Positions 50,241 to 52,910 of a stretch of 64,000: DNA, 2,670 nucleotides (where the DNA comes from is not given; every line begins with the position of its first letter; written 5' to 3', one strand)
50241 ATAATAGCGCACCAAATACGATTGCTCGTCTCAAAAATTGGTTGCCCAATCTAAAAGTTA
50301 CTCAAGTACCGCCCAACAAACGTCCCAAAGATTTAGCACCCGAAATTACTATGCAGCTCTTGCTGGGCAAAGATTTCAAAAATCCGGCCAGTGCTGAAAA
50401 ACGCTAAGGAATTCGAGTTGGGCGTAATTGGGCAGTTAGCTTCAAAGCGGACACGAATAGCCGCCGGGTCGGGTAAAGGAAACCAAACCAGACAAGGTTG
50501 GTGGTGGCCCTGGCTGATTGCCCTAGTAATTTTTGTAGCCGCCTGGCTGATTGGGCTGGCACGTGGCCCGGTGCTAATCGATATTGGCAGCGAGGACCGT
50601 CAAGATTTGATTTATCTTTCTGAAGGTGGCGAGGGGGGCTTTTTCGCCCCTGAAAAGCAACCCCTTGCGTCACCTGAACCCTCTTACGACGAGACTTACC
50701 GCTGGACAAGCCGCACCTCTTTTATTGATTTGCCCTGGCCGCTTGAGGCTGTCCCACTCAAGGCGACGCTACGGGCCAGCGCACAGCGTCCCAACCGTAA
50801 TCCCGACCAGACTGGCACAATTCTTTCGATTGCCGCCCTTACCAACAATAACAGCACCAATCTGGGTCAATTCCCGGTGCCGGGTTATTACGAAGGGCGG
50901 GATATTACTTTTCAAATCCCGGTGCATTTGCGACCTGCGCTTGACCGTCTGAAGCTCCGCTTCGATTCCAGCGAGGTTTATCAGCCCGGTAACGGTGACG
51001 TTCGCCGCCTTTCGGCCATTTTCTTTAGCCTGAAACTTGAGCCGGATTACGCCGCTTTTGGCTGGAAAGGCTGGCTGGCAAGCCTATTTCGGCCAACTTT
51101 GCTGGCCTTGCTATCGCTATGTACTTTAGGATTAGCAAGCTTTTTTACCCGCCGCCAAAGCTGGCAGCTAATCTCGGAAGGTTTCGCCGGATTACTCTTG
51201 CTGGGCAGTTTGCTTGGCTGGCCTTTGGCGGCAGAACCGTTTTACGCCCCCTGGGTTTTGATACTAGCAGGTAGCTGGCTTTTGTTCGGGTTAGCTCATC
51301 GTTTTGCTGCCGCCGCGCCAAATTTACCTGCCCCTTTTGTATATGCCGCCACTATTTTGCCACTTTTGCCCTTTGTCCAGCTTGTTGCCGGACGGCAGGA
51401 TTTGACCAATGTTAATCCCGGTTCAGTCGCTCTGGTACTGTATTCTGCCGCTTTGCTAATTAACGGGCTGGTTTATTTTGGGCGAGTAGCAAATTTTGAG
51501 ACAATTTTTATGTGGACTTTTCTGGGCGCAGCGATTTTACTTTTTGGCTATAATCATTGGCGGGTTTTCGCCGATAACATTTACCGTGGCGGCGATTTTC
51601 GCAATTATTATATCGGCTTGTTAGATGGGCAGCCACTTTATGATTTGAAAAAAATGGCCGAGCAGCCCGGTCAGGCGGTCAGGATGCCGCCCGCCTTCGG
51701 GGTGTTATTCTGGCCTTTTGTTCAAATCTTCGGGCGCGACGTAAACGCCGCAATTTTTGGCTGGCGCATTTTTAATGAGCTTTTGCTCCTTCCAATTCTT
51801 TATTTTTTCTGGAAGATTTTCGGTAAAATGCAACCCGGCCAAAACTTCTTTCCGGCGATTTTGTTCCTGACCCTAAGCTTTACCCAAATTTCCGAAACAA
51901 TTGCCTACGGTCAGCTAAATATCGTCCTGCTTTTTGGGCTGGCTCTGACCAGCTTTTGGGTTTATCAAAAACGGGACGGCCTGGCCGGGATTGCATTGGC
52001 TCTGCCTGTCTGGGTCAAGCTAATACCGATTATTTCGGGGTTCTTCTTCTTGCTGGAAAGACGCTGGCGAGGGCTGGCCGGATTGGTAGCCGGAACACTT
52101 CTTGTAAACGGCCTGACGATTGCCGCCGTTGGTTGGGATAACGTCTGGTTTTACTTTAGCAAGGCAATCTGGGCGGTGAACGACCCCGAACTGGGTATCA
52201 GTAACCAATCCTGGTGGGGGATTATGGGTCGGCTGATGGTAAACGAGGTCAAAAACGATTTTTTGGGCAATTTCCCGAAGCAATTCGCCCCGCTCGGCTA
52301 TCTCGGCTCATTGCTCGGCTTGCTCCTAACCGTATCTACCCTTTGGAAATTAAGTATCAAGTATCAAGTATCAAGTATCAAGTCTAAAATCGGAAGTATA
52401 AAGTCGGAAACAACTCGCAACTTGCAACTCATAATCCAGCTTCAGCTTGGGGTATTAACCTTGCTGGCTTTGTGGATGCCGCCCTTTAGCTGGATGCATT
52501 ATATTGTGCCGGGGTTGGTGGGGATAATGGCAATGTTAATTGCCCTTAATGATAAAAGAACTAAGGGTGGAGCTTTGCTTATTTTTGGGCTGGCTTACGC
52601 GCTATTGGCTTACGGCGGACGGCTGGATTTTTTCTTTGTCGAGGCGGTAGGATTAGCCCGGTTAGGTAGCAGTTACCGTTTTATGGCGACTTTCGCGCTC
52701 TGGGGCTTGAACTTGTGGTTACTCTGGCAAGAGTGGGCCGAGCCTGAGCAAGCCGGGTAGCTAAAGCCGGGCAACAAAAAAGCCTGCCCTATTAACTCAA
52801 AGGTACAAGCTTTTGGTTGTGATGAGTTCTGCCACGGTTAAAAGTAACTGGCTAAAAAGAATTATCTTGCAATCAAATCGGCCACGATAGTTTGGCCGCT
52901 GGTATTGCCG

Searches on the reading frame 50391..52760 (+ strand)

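Call 74: search_protein_families(library=pfam, proteins=[window:50391-52760:+], max_evalue=0.00001)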
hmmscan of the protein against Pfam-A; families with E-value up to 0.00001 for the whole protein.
window:50391-52760:+ (789 aa): 1 family
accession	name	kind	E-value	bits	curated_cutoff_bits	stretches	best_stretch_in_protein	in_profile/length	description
PF09594.16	GT87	-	1.8e-22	80.7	25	1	433-648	4-207/237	Glycosyltransferase family 87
